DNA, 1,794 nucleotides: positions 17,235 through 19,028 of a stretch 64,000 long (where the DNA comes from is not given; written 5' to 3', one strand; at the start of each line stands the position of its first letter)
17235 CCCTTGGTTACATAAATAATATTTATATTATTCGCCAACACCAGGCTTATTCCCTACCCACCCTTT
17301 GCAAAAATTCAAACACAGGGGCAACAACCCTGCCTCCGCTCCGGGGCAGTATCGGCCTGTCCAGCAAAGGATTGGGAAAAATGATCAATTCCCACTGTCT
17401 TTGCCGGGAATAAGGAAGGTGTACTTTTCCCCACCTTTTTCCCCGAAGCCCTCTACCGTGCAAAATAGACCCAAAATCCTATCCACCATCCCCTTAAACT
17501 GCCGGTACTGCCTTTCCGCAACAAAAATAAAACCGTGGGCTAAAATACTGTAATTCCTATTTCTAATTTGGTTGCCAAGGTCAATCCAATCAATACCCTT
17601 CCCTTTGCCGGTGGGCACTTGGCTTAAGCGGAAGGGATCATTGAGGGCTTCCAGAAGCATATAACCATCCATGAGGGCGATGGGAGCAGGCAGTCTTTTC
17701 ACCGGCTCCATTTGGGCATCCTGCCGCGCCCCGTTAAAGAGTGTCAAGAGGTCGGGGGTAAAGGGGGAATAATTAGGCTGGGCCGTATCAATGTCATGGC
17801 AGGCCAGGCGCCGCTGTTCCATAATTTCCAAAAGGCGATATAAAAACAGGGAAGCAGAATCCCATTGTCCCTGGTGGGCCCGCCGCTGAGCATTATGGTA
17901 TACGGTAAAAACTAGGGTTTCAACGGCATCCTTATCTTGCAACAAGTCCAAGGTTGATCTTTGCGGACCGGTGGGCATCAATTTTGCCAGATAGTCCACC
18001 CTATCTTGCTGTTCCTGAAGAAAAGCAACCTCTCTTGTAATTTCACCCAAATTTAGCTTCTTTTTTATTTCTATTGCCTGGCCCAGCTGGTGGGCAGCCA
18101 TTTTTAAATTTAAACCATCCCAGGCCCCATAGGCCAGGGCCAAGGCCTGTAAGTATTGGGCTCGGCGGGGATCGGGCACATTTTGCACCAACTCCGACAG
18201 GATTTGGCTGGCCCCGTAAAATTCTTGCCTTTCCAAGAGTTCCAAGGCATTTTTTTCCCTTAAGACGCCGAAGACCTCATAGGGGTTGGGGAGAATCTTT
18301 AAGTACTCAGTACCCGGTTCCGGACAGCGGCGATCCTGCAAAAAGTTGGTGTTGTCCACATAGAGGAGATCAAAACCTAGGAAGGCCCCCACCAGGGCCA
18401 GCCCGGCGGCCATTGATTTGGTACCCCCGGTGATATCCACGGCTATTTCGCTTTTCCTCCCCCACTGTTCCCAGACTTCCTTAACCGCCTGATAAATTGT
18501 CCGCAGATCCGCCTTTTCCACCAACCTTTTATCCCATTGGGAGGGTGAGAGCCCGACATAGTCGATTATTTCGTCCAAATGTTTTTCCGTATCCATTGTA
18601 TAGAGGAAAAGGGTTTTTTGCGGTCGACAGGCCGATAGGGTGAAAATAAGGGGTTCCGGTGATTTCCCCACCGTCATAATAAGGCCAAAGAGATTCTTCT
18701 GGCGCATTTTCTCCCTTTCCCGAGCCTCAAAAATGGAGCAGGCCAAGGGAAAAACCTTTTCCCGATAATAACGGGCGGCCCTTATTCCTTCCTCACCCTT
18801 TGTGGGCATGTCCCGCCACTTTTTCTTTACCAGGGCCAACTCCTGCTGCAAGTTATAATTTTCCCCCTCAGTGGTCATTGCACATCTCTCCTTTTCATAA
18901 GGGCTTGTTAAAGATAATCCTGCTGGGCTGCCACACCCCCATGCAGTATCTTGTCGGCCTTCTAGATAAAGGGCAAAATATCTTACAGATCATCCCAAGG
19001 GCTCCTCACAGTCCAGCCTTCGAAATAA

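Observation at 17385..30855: Complete type III-A CRISPR-Cas effector module with Csx1, two arrays and a displaced cas6; no adaptation genes in the window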

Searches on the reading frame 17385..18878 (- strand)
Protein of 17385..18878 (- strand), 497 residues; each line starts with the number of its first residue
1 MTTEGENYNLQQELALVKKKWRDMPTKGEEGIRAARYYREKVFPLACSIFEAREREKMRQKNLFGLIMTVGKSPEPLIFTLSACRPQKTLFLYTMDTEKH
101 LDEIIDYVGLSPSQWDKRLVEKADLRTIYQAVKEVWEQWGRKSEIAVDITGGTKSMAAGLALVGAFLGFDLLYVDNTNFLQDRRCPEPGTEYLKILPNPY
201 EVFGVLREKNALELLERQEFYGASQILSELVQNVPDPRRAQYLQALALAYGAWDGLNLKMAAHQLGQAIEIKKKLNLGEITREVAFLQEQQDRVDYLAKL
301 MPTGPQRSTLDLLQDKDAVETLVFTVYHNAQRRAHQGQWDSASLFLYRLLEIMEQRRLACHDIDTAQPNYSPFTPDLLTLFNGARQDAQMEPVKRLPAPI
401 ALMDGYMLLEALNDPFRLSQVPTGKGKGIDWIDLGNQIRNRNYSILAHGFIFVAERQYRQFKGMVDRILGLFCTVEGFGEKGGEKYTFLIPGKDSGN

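Call 5: search_protein_families(library=pfam, proteins=[window:17385-18878:-], max_evalue=0.01)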
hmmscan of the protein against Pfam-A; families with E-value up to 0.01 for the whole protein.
window:17385-18878:- (497 aa): 3 families
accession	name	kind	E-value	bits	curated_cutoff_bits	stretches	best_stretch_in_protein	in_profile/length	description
PF09670.15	Cas_Cas02710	-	1.2e-20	74.3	27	1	319-467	9-148/153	Csm6 HEPN domain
PF22205.1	Csm6_6H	-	1.4e-06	28.7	27.6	1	204-274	2-76/93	Csm6 6H domain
PF23400.1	CARF_Card1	-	0.0009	19.7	24.6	1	85-157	26-101/146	Card1 CARF domain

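Call 12: search_protein_families(library=ncbifam, proteins=[window:17385-18878:-], max_evalue=0.001)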
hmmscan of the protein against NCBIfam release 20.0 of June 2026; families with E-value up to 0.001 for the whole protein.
window:17385-18878:- (497 aa): 2 families
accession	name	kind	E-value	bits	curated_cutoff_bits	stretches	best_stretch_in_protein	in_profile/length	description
TIGR02710.1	TIGR02710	equivalog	1.8e-50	172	83.9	1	76-467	2-379/384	TIGR02710 family CRISPR-associated CARF protein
TIGR03642.1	cas_csx14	hypoth_equivalog_domain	0.0005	20.4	90.35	0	125-173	74-121/124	CRISPR-associated protein Csx14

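Call 42: search_solved_structures(query=window:17385-18878:-, max_evalue=0.01, show_alignments=1)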
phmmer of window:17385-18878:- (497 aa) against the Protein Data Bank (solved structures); distinct sequences matched with E-value up to 0.01: 4.
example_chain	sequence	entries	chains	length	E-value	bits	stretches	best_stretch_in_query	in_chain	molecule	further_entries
5fsh_A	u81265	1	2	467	3.5e-27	98.3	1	33-454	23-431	CSM6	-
8jbb_A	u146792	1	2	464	4.2e-27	98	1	34-454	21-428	CRISPR system endoribonuclease Csm6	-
8jbc_A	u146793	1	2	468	3e-26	95.2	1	34-454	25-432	CRISPR system endoribonuclease Csm6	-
8jh1_A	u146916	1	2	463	6.2e-26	94.2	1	34-454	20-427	CRISPR system endoribonuclease Csm6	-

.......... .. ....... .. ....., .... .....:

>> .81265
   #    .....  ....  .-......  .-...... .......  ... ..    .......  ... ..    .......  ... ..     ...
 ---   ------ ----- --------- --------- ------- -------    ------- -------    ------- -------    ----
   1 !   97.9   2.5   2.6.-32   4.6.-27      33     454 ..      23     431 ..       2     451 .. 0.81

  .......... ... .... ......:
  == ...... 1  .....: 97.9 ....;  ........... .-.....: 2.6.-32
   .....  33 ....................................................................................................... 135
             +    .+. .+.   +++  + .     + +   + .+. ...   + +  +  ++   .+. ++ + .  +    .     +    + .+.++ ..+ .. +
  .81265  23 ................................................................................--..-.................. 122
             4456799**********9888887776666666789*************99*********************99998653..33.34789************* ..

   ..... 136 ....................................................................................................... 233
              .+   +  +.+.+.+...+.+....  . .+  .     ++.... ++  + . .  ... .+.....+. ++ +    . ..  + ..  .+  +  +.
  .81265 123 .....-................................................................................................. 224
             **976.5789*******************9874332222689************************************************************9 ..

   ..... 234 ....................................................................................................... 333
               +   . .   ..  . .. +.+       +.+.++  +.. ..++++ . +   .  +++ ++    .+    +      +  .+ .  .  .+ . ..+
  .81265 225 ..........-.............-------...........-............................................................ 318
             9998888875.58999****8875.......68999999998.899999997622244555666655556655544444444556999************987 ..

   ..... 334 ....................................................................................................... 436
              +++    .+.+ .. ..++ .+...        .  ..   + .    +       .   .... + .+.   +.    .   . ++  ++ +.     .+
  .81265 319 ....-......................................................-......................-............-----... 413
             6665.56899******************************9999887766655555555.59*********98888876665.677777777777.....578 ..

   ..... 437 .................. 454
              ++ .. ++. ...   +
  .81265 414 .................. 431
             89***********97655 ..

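Call 78: search_protein_families(library=padloc, proteins=[window:17385-18878:-], max_evalue=0.001)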
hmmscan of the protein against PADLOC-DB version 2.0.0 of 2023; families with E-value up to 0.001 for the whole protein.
window:17385-18878:- (497 aa): 42 families (the best 25 are shown)
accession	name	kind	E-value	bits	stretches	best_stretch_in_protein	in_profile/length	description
PDLC01801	CARF1--CARF_HEPN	-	2.2e-130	433.5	1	40-481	5-430/441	-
PDLC01639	Csx1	-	2.2e-73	245.4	1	75-467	1-357/361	CAS-III; associated_signaling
PDLC01360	Csx1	-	5.2e-73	244.2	1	75-468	1-361/365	CAS-III; associated_signaling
PDLC01799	CARF1--CARF_HEPN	-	4.2e-69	231.7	1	18-468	5-438/454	-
PDLC01031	Csx1/Csm6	-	7.5e-63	211.1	1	66-473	5-339/357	CARF+HEPN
PDLC01802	CARF1--CARF_HEPN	-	4.3e-50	168.7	1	66-469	5-369/388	-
PDLC01315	Csx1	-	4.5e-50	168.7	1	76-468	2-325/329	CAS-III; associated_signaling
PDLC01819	CARF1--CARF_HEPN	-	4.8e-47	158.6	1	27-478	23-458/475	-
PDLC01796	CARF1--CARF_HEPN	-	2.3e-44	150.2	1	66-468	4-378/401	-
PDLC01798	CARF1--CARF_HEPN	-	1.4e-36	124.3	1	66-468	4-385/396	-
PDLC01813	CARF1--CARF_HEPN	-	8.2e-31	105.6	1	66-456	5-389/421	-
PDLC01966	CARF_HEPN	-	1.8e-29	101.2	1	108-468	4-310/333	-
PDLC01818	CARF1--CARF_HEPN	-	5.7e-24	83.5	1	66-232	80-247/419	-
PDLC01809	CARF1--CARF_HEPN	-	2e-16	58.1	1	53-262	39-267/496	-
PDLC01981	CARF_m2--CARF_LON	-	2.1e-16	58.4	1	33-195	247-405/408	-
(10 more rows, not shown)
